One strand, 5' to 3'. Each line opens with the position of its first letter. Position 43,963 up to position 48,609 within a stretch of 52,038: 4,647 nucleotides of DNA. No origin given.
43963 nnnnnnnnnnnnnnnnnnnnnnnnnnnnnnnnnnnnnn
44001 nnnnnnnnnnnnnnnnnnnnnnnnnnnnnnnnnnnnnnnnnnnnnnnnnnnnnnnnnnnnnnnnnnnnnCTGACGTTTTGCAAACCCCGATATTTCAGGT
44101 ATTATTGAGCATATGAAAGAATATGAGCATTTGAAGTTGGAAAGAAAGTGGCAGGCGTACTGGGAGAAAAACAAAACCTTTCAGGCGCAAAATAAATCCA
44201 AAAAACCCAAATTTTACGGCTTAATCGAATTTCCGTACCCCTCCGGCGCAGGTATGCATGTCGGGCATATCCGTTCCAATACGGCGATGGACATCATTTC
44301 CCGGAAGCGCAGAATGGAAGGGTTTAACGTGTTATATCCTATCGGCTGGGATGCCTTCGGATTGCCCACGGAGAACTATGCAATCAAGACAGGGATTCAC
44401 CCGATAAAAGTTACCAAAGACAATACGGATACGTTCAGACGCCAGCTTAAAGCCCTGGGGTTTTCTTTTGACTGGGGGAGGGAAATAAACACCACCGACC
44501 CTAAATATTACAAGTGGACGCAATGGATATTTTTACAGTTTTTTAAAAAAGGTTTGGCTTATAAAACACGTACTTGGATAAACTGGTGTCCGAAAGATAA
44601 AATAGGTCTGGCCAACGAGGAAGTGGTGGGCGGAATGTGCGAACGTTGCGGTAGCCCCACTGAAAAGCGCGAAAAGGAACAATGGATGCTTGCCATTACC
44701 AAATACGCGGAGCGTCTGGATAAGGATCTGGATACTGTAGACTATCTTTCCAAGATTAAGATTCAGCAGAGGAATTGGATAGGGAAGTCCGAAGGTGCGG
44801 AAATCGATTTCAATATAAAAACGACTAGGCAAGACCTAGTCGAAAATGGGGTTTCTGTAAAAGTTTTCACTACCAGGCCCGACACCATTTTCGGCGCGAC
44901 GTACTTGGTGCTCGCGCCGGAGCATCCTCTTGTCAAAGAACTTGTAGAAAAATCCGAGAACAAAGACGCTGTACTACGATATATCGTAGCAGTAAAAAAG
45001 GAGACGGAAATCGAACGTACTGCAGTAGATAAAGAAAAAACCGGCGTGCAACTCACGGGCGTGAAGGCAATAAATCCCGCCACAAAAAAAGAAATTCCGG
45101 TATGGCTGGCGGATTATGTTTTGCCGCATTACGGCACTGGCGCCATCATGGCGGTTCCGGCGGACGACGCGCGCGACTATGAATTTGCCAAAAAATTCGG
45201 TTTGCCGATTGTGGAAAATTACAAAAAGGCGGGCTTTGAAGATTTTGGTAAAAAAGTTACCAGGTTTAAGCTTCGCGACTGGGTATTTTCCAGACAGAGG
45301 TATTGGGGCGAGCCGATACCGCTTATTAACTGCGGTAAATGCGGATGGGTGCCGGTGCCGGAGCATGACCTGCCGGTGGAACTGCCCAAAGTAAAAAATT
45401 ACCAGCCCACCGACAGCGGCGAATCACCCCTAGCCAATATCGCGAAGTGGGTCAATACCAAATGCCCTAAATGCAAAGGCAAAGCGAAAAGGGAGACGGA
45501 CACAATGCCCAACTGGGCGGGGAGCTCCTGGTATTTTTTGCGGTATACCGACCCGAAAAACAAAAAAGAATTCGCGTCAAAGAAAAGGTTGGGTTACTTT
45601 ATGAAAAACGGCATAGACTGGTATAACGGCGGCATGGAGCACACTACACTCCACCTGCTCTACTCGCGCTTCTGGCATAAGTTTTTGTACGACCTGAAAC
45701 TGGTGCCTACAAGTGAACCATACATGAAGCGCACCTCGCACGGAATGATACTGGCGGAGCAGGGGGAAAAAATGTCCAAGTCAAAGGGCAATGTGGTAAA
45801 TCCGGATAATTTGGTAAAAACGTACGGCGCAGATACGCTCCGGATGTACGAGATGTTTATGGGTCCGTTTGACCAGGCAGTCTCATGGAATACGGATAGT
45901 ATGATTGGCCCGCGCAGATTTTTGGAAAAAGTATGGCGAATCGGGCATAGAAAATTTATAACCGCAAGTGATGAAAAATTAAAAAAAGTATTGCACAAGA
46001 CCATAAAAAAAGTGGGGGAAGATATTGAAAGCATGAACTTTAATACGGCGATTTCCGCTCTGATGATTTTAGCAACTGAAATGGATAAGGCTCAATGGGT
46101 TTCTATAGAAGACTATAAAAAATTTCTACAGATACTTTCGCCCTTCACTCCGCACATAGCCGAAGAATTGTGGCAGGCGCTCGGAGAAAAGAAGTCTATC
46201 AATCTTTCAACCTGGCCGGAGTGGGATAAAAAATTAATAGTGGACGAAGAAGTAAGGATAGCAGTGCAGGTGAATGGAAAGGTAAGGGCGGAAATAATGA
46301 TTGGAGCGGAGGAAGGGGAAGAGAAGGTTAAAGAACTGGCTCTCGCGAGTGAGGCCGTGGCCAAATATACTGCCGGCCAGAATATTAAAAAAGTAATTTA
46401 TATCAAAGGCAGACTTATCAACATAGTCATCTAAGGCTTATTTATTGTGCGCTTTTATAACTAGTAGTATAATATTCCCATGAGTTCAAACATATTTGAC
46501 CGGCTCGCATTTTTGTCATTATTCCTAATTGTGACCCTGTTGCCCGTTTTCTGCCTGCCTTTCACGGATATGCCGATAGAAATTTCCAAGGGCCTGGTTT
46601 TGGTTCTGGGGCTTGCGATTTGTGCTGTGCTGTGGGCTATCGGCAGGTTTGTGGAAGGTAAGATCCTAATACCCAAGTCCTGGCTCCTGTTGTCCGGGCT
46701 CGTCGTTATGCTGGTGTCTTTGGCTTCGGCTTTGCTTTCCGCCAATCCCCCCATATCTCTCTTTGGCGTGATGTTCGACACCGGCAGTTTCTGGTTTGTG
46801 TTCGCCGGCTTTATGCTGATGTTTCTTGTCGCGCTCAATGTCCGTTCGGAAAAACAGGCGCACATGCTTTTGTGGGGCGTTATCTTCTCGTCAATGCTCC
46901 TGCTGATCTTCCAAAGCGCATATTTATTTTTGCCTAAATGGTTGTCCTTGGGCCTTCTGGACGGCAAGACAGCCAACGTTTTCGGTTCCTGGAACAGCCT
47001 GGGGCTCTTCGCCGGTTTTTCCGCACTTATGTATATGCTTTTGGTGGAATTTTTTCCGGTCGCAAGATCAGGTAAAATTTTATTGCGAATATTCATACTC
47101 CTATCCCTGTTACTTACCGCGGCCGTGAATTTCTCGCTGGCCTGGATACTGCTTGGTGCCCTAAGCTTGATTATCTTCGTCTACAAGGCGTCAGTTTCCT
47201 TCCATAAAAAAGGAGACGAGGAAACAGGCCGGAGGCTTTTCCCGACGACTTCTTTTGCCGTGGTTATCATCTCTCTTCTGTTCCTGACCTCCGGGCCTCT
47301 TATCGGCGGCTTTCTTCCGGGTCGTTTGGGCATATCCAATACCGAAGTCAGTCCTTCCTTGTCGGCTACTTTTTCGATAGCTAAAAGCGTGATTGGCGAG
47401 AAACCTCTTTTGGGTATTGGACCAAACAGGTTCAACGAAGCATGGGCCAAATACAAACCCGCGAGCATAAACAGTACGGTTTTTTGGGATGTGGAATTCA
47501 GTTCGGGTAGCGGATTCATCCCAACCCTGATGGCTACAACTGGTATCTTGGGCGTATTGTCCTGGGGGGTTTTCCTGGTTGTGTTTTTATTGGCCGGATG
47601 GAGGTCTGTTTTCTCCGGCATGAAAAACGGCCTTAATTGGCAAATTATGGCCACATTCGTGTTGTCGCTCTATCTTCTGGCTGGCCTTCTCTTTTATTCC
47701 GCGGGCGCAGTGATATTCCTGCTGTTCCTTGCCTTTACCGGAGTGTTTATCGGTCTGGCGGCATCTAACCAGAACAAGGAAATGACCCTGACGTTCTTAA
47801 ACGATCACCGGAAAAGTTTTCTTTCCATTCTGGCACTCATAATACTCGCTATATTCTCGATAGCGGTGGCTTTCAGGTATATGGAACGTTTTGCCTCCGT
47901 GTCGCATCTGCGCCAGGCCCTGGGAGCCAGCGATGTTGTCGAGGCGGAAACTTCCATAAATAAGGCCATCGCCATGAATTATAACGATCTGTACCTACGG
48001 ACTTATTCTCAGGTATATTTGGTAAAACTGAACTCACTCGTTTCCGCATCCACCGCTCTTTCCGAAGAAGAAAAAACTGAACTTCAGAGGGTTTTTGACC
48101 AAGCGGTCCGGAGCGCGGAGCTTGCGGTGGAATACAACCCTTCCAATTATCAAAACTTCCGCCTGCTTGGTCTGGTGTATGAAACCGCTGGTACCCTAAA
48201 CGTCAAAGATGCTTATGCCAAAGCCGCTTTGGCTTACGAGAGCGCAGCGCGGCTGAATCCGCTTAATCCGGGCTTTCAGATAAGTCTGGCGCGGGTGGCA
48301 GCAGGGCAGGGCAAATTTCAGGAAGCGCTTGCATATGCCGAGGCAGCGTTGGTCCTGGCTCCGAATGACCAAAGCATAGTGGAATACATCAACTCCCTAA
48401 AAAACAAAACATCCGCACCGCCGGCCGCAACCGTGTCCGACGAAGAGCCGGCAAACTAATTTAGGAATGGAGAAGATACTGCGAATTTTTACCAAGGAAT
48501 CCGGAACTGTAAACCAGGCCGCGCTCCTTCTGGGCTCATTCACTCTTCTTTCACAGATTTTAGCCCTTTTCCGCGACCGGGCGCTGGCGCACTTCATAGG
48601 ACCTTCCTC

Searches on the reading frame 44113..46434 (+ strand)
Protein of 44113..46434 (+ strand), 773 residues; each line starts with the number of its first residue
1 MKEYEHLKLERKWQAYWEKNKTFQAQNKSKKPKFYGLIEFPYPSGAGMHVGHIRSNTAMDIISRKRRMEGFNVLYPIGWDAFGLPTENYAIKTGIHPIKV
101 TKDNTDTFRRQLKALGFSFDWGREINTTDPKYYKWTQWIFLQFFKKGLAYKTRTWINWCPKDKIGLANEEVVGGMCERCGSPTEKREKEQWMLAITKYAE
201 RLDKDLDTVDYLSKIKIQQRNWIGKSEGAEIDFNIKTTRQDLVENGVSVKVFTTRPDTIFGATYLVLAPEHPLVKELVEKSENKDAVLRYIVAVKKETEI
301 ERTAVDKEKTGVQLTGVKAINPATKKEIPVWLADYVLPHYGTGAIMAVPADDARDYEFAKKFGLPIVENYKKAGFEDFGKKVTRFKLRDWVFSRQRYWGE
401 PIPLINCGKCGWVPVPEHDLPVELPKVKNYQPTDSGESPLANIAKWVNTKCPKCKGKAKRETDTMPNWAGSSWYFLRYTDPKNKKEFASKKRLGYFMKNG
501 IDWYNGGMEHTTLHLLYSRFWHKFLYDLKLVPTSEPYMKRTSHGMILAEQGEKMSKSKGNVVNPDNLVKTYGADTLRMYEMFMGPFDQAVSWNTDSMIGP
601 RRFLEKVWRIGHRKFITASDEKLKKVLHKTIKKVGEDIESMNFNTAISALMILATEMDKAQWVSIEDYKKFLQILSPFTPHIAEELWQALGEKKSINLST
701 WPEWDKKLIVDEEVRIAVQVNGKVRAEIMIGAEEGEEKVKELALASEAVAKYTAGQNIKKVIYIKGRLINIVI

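Call 47: search_protein_families(library=pfam, proteins=[window:44113-46434:+], max_evalue=0.0001)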
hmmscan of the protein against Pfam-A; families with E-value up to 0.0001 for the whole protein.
window:44113-46434:+ (773 aa): 5 families
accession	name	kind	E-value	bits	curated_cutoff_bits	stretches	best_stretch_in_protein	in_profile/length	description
PF13603.12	tRNA-synt_1_2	-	2.4e-55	187.3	25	1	220-368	1-138/185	Leucyl-tRNA synthetase, editing domain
PF00133.28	tRNA-synt_1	-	7e-51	173.7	22.7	2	13-216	2-217/414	tRNA synthetases class I (I, L, M and V)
PF09334.17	tRNA-synt_1g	-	1.2e-28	100.4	20.1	2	40-203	7-179/391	tRNA synthetases class I (M)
PF08264.19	Anticodon_1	-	8.3e-23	81.3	25.1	1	622-735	3-143/148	Anticodon-binding domain of tRNA ligase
PF01406.26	tRNA-synt_1e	-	8e-06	25.9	27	0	537-580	237-280/301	tRNA synthetases class I (C) catalytic domain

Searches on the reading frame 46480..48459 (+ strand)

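Call 47: search_protein_families(library=pfam, proteins=[window:46480-48459:+], max_evalue=0.0001)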
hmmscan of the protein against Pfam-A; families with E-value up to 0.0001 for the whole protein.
window:46480-48459:+ (659 aa): 2 families
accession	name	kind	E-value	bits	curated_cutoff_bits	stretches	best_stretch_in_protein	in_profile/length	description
PF13432.12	TPR_16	-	2.2e-06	28.4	32.7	1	579-630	13-64/65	Tetratricopeptide repeat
PF07719.23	TPR_2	-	2.3e-06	27.7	27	0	602-630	6-34/34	Tetratricopeptide repeat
